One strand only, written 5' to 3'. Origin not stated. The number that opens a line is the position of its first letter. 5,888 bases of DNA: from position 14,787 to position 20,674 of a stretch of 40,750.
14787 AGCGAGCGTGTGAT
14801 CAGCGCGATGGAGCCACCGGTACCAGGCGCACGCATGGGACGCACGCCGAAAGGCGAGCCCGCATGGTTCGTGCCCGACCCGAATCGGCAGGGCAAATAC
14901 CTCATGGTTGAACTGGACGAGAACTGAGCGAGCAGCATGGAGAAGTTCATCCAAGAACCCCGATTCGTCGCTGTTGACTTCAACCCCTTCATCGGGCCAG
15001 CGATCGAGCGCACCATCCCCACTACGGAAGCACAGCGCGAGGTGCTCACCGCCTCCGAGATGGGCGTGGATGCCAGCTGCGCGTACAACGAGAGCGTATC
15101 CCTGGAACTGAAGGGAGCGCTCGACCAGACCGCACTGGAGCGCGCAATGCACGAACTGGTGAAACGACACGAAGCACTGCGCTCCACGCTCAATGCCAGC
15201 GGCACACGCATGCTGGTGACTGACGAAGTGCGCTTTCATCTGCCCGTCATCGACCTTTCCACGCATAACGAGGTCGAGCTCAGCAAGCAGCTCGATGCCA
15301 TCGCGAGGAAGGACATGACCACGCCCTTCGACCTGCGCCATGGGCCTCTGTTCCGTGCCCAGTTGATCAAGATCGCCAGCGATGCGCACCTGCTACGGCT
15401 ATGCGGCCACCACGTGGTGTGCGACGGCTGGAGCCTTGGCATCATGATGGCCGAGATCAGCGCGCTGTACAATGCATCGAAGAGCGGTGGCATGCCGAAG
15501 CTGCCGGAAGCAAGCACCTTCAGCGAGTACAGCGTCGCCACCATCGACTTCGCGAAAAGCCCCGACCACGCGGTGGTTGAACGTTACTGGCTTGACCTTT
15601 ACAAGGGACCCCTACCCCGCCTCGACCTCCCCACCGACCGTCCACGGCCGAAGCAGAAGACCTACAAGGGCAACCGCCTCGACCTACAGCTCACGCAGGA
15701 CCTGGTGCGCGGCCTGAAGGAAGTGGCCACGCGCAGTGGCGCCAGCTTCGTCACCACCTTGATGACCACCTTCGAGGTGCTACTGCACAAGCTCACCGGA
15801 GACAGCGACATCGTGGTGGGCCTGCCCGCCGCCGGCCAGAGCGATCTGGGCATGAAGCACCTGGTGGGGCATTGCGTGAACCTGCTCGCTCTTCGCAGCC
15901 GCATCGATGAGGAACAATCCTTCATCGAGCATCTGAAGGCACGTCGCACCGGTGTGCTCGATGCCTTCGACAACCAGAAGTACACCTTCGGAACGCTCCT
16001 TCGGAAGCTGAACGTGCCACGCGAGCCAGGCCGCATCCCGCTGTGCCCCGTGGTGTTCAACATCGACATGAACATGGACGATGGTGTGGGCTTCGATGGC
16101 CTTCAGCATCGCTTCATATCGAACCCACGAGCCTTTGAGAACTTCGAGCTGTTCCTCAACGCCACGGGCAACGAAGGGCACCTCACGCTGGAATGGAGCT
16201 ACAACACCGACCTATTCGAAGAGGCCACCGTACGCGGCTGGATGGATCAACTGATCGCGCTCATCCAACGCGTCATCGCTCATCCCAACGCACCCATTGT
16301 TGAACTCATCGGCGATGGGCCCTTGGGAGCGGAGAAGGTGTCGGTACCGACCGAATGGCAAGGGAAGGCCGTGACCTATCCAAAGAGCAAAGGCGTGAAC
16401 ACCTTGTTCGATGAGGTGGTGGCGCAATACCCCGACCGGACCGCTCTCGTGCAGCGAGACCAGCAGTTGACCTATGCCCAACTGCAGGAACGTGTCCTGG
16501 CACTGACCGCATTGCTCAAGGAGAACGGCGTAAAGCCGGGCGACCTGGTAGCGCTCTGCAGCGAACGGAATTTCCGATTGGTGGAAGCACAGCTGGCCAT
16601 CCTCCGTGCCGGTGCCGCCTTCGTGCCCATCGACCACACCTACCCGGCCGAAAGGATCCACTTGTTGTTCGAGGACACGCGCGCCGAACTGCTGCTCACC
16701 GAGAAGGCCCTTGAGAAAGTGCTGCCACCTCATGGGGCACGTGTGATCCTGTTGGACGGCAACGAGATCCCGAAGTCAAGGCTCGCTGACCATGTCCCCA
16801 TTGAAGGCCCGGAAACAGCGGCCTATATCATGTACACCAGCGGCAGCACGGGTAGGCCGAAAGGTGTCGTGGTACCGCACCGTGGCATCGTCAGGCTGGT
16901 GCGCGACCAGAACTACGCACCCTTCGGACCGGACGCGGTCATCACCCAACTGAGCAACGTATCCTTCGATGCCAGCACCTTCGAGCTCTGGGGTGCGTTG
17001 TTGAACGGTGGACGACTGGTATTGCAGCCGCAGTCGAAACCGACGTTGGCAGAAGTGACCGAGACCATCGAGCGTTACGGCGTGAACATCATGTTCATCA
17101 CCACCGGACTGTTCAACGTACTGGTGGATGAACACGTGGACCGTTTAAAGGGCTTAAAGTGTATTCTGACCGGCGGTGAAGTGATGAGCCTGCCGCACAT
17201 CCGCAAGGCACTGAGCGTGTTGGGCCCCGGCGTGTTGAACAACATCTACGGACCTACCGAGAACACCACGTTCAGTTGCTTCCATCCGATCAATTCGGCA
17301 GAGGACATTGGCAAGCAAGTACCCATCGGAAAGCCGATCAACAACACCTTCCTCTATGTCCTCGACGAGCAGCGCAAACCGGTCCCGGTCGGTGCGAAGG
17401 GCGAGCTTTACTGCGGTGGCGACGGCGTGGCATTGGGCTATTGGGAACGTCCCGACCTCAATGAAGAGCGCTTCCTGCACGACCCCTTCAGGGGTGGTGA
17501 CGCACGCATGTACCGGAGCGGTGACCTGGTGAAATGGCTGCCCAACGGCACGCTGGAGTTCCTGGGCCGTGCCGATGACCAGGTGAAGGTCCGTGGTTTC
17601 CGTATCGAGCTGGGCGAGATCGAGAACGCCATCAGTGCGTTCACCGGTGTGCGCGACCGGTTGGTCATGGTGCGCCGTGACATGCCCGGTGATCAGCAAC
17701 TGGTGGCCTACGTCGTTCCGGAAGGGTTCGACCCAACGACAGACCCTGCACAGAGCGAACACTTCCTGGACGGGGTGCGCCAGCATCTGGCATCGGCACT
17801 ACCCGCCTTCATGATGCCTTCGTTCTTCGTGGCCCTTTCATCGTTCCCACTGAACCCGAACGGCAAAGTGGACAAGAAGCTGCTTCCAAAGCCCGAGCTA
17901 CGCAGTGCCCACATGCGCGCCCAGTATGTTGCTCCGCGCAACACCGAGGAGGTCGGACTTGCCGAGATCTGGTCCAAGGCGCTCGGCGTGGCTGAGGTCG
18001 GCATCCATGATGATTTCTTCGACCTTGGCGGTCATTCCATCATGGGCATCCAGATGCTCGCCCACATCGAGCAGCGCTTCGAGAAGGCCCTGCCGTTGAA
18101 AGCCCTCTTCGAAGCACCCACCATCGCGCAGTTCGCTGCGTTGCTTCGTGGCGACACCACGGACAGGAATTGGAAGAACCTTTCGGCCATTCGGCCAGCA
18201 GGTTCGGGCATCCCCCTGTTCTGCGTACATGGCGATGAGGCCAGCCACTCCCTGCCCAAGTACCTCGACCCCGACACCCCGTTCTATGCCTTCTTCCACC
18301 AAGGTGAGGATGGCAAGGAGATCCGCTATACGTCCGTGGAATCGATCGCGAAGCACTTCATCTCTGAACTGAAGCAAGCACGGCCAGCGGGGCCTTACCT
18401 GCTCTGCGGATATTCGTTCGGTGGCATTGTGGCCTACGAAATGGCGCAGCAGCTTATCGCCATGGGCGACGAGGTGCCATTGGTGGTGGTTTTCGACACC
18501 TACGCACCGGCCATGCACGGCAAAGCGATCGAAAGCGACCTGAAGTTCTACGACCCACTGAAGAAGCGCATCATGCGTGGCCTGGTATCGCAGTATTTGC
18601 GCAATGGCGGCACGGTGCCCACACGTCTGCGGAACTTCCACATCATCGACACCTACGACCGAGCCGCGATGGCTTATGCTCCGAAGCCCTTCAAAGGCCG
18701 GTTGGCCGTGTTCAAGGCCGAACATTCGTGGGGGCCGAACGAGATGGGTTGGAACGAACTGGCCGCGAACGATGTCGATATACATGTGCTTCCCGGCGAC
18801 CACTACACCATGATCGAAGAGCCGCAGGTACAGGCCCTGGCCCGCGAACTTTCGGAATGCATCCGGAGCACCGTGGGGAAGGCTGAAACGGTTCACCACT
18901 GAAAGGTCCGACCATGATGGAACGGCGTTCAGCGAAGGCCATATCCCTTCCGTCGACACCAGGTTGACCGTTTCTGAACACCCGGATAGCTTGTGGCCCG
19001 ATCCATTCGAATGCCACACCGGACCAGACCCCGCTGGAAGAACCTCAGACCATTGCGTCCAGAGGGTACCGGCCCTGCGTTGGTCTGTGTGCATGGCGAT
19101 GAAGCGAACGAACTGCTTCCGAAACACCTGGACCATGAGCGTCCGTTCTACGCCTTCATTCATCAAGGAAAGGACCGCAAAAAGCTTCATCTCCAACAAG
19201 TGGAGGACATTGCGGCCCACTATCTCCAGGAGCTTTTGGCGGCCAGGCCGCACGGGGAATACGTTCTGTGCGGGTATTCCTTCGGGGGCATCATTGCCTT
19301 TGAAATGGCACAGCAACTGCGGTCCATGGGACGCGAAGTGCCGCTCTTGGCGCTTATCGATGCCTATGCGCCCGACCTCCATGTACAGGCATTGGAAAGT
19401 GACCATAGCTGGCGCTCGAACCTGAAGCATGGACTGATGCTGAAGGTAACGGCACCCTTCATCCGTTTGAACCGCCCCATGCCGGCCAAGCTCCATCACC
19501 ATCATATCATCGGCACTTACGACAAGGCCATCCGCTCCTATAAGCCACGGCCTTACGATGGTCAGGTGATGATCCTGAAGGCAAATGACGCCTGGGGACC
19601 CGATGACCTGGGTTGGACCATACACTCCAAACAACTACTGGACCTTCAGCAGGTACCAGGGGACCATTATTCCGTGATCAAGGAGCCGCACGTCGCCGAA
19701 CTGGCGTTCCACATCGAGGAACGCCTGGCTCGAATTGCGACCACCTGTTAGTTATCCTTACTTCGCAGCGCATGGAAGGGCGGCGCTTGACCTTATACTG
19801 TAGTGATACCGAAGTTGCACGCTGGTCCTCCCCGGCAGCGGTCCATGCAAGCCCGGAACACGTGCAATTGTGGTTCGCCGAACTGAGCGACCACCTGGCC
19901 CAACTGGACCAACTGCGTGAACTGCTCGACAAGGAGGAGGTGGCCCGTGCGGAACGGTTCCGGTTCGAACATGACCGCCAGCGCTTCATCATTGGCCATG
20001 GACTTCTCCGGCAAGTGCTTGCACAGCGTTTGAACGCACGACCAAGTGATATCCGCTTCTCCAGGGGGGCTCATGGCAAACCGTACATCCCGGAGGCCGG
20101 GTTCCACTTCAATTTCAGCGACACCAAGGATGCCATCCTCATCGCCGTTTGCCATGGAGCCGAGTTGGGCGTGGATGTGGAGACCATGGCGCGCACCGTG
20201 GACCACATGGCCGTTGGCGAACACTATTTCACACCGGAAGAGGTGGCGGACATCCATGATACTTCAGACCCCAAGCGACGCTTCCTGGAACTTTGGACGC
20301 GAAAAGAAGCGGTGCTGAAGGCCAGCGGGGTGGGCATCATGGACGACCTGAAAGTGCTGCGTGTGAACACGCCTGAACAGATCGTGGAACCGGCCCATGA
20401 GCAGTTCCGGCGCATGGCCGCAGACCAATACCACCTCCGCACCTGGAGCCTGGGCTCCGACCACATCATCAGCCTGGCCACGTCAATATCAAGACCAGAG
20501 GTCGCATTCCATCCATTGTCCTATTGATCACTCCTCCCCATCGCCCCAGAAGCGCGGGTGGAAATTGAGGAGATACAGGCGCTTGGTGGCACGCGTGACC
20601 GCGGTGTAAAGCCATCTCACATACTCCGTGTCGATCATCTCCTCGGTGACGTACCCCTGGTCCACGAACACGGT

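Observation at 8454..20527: Compact orphan hybrid NRPS-PKS operon with an in-line aminotransferase domain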

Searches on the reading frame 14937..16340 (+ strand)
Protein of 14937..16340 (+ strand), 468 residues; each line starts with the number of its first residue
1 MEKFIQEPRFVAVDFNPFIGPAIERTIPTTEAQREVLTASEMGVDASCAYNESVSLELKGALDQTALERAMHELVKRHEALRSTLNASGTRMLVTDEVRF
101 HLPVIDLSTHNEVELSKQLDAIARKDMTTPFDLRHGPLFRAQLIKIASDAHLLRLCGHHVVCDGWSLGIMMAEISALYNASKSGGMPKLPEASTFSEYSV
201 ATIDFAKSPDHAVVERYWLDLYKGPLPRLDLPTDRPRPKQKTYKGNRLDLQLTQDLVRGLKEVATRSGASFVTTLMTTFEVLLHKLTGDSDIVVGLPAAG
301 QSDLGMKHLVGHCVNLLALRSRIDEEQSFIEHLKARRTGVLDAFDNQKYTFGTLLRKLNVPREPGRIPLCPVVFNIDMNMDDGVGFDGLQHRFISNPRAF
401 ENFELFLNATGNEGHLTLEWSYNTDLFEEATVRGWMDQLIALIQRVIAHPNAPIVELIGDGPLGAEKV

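Call 38: search_solved_structures(query=window:14937-16340:+, max_evalue=1e-10)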
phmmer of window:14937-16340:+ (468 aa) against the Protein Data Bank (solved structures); distinct sequences matched with E-value up to 1e-10: 51.
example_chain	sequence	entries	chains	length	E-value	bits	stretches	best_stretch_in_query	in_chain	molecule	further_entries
2jgp_A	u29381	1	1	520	1.5e-52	182.3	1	27-454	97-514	TYROCIDINE SYNTHETASE 3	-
9rde_A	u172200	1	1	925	1.7e-51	178.8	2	19-451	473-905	Bacitracin synthase 3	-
5u89_A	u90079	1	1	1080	3.7e-50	174.4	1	22-456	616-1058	Amino acid adenylation domain protein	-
6p1j_A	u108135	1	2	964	3.5e-48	167.9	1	28-456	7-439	Txo2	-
6oyf_A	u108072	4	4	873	1.4e-45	159.3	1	28-456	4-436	Txo1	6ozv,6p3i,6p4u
8xjz_C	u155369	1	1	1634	1.4e-43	152.7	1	22-458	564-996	Peptide synthetase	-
9uay_A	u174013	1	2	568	9.1e-39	136.8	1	36-448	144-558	CmnI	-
6mfw_A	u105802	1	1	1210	2.6e-37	132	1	33-442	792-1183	Linear gramicidin synthase subunit A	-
6mfx_A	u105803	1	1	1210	4.1e-37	131.4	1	44-442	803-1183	Linear gramicidin synthase subunit A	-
6mfy_A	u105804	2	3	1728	5e-37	131.1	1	33-442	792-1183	Linear gramicidin synthase subunit A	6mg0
6mfz_A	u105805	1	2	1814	5.3e-37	131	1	33-442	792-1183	Linear gramicidin synthase subunit A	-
9be3_A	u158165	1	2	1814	5.7e-37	130.9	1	35-442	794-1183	Linear gramicidin synthase subunit A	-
9be4_A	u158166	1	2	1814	5.7e-37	130.9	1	35-442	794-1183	Linear gramicidin synthase subunit A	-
9meh_A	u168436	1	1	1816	5.7e-37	130.9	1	35-442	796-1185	Linear gramicidin synthase subunit A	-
9lcq_A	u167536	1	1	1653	2.5e-35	125.5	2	24-322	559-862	PvdL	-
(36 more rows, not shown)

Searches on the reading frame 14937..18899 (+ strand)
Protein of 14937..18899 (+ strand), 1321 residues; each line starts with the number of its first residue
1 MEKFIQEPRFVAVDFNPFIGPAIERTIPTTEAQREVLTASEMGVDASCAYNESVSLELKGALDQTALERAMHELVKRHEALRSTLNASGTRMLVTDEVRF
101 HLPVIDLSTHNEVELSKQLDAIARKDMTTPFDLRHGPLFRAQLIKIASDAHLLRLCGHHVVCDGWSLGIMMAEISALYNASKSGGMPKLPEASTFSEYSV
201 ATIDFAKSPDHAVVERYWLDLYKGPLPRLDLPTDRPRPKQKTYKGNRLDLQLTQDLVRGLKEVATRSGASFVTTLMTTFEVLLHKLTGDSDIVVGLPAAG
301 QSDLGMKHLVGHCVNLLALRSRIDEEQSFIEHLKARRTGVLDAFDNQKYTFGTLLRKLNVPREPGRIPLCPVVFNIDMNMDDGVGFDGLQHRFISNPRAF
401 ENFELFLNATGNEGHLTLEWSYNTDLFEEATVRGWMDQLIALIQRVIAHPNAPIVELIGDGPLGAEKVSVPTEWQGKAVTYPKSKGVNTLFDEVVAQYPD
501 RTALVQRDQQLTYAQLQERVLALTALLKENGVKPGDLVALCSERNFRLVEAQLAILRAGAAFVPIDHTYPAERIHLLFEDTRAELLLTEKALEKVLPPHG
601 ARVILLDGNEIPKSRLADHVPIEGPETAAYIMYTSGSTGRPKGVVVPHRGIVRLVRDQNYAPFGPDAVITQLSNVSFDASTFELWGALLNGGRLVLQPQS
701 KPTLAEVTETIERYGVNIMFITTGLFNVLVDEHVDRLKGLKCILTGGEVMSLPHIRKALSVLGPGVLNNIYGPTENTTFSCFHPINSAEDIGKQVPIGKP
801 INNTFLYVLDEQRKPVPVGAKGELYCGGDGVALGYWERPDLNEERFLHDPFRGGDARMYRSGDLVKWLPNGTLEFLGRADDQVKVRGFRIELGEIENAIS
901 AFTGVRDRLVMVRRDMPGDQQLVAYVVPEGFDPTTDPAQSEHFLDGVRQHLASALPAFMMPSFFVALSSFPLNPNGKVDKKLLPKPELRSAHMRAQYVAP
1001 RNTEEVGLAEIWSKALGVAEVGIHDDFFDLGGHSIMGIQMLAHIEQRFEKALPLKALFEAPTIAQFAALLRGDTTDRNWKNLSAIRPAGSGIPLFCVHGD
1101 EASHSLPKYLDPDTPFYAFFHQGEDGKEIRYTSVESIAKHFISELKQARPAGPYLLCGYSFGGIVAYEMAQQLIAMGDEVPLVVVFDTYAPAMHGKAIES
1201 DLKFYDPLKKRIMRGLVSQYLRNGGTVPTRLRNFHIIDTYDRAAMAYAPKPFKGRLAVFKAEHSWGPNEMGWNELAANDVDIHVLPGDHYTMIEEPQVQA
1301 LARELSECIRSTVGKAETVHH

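Call 3: search_protein_families(library=pfam, proteins=[window:14937-18899:+], max_evalue=0.001)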
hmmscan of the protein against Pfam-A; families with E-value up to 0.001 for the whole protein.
window:14937-18899:+ (1321 aa): 6 families
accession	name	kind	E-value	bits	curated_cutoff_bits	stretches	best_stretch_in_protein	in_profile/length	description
PF00668.25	Condensation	-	9.6e-93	311.8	30.6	1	24-456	2-443/456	Condensation domain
PF00501.34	AMP-binding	-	8.9e-86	288.5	29.9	1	491-836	1-384/384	AMP-binding enzyme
PF00975.26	Thioesterase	-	5.2e-23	82.9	26.4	1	1093-1305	2-222/226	Thioesterase domain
PF00550.31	PP-binding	-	1e-16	61.4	20.8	1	1008-1070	3-67/67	Phosphopantetheine attachment site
PF13193.12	AMP-binding_C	-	1.8e-07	32.4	24.5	1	894-977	1-76/76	AMP-binding enzyme C-terminal domain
PF12697.13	Abhydrolase_6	-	0.00057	21.1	26.3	0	1096-1296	3-211/217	Alpha/beta hydrolase family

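Call 59: search_protein_families(library=ncbifam, proteins=[window:14937-18899:+], max_evalue=0.01)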
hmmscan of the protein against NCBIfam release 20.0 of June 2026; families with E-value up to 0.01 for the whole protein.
window:14937-18899:+ (1321 aa): 106 families (the best 25 are shown)
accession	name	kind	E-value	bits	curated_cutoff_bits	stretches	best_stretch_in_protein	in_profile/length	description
NF004282.0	PRK05691.1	subfamily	4.2e-204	680.2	4090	1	28-1074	677-1709/4334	non-ribosomal peptide synthase/polyketide synthase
NF047350.1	aureusi_NRPS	equivalog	7.1e-192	640.1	2500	2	609-1071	532-976/2373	aureusimine non-ribosomal peptide synthetase AusA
NF007605.2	PRK10252.1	equivalog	1.5e-140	469.9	2400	1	27-1193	4-1171/1292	enterobactin non-ribosomal peptide synthetase EntF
NF041803.1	NRPS_SolG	exception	4.1e-140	468.4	2200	1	70-1068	154-1153/1163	solanimycin non-ribosomal peptide synthetase SolG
NF038078.1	NRPS_MxcG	equivalog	2.7e-125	419.3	2300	1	26-1074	4-1046/1442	myxochelin non-ribosomal peptide synthetase MxcG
TIGR01733.1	AA-adenyl-dom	subfamily_domain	4.2e-122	407.9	317.4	1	512-909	1-408/409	amino acid adenylation domain-containing protein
TIGR03443.1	alpha_am_amid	equivalog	1.2e-90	304.6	1030.1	2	622-1068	411-915/1390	L-aminoadipate-semialdehyde dehydrogenase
TIGR01734.1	D-ala-DACP-lig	equivalog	8.5e-69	232.4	559.85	1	492-983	7-498/504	D-alanine--poly(phosphoribitol) ligase subunit DltA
NF003417.0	PRK04813.1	subfamily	2.9e-67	227.3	476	1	492-983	10-499/505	D-alanine--poly(phosphoribitol) ligase subunit DltA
TIGR03098.1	ligase_PEP_1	hypoth_equivalog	7.3e-58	196.3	592.35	1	487-983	2-514/517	acyl-CoA ligase (AMP-forming), exosortase A system-associated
NF004837.0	PRK06187.1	subfamily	6.5e-57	193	476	2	625-984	169-519/531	long-chain-fatty-acid--CoA ligase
NF005863.0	PRK07798.1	subfamily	7.3e-45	153.5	543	1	488-980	7-524/540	acyl-CoA synthetase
NF052269.1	Staph_lig_FadD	equivalog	5.4e-41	140.5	650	1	502-984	17-490/499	long-chain-fatty-acid--CoA ligase FadD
NF006182.0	PRK08316.1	subfamily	9e-39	133.3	663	1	482-983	8-513/523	fatty acyl-CoA synthetase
NF005676.0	PRK07470.1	equivalog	1.1e-38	133.2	774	1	487-985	22-527/544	acyl-CoA synthetase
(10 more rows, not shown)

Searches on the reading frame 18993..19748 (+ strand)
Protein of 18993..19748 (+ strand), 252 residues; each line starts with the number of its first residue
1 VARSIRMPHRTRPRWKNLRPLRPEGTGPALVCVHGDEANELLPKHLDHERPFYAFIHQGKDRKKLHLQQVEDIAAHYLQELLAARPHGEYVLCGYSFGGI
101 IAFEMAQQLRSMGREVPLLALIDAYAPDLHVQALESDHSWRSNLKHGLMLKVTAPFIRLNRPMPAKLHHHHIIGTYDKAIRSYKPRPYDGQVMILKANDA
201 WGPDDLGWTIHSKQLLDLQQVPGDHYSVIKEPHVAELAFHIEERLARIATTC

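Call 3: search_protein_families(library=pfam, proteins=[window:18993-19748:+], max_evalue=0.001)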
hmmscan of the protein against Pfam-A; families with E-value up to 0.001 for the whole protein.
window:18993-19748:+ (252 aa): 3 families
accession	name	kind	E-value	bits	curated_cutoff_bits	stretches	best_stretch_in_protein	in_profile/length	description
PF00975.26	Thioesterase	-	2e-22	81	26.4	1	44-243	21-224/226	Thioesterase domain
PF12697.13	Abhydrolase_6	-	1.6e-05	26.1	26.3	1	30-142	1-94/217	Alpha/beta hydrolase family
PF00561.26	Abhydrolase_1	-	0.00028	21.1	25.8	1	71-150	51-119/245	alpha/beta hydrolase fold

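Call 59: search_protein_families(library=ncbifam, proteins=[window:18993-19748:+], max_evalue=0.01)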
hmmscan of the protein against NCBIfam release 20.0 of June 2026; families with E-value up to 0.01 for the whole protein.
window:18993-19748:+ (252 aa): 5 families
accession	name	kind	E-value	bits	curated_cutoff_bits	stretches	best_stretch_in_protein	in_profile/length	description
NF040607.1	mycolic_Pks13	equivalog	1e-18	66.2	2100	2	41-134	1441-1526/1680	polyketide synthase Pks13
NF007605.2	PRK10252.1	equivalog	3.6e-12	44.6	2400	1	15-129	1054-1171/1292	enterobactin non-ribosomal peptide synthetase EntF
TIGR03695.1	menH_SHCHC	equivalog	0.00021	20.8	208.55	1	59-111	40-94/252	2-succinyl-6-hydroxy-2,4-cyclohexadiene-1-carboxylate synthase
NF008340.0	PRK11126.1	equivalog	0.00041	19.7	261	1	61-109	52-99/255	2-succinyl-6-hydroxy-2,4-cyclohexadiene-1-carboxylate synthase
NF011457.0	PRK14875.1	equivalog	0.0047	16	307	1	24-111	129-221/372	acetoin dehydrogenase dihydrolipoyllysine-residue acetyltransferase subunit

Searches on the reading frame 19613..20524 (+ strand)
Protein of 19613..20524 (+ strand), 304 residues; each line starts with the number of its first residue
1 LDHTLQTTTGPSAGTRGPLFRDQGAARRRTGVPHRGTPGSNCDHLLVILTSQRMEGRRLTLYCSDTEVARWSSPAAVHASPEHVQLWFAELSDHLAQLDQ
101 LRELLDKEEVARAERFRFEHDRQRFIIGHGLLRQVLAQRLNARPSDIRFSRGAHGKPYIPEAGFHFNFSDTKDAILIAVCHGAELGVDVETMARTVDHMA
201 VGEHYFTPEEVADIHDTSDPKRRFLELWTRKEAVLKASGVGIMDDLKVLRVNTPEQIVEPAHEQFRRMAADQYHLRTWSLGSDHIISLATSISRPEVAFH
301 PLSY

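Call 3: search_protein_families(library=pfam, proteins=[window:19613-20524:+], max_evalue=0.001)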
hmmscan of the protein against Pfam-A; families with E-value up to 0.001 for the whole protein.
window:19613-20524:+ (304 aa): 2 families
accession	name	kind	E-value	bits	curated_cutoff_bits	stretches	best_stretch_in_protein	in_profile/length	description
PF01648.25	ACPS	-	8.4e-16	58.4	25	1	185-287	2-109/111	4'-phosphopantetheinyl transferase superfamily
PF22624.1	AASDHPPT_N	-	1.1e-11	45.3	27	1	97-178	9-96/100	4'-phosphopantetheinyl transferase, N-terminal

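Call 59: search_protein_families(library=ncbifam, proteins=[window:19772-20524:+], max_evalue=0.01)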
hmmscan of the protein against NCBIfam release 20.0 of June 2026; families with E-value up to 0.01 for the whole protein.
window:19772-20524:+ (251 aa): 6 families
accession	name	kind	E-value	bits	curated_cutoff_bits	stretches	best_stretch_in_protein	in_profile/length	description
NF042922.1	4PPT_HetI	equivalog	5.1e-37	127.4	370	1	19-195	7-189/235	4'-phosphopantetheinyl transferase HetI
NF047349.1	4PPT_AusB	equivalog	1.1e-16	60.9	225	1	59-220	28-182/205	aureusimine biosynthesis 4'-phosphopantetheinyl transferase AusB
NF007676.0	PRK10351.1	equivalog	2.2e-10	40.5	174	1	80-189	38-147/195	4'-phosphopantetheinyl transferase AcpT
TIGR00556.1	pantethn_trn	domain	1e-07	32.1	45.35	1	131-191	4-70/128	phosphopantetheine--protein transferase domain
NF011254.0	PRK14660.1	equivalog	0.001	19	195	1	134-192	10-70/125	holo-[acyl-carrier-protein] synthase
TIGR00516.1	acpS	equivalog_domain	0.0029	17.9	59.8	1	135-197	8-75/125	holo-ACP synthase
